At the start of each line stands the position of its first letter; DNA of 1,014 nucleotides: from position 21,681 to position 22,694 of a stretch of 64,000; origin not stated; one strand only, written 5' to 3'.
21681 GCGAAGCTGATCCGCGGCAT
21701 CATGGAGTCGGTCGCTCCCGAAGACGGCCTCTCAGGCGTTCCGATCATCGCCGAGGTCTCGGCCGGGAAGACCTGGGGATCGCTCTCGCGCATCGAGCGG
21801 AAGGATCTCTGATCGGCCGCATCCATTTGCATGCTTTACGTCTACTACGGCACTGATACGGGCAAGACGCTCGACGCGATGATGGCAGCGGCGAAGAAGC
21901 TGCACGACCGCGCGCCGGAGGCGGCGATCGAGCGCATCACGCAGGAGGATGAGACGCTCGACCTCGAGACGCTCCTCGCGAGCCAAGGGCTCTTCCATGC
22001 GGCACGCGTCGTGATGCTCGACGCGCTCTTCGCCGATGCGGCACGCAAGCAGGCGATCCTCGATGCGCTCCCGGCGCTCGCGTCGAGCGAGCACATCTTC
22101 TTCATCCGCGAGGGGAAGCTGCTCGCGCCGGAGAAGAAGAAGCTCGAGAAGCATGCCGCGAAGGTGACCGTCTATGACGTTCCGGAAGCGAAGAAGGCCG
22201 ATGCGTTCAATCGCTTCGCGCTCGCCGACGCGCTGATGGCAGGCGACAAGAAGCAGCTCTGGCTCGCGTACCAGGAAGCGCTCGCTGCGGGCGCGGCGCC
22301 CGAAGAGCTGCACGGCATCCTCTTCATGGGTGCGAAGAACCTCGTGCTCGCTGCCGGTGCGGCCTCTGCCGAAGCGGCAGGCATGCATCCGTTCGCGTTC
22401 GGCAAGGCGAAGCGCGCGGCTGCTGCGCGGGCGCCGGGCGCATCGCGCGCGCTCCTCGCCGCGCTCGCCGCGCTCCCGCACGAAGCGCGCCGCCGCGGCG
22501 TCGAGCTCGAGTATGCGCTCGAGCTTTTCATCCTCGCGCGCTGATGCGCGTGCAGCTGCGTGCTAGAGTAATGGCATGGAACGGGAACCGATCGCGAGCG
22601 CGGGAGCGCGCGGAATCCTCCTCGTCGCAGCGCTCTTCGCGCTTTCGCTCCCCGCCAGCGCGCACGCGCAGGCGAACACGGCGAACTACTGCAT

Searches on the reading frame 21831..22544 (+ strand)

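Call 7: search_protein_families(library=pfam, proteins=[window:21831-22544:+], max_evalue=0.001)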
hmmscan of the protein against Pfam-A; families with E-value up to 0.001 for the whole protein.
window:21831-22544:+ (237 aa): 1 family
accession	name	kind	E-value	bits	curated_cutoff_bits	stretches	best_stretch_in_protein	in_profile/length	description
PF21694.2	DNA_pol3_delta_C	-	0.00044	20.7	27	0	127-235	3-119/121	DNA polymerase III delta subunit, C-terminal domain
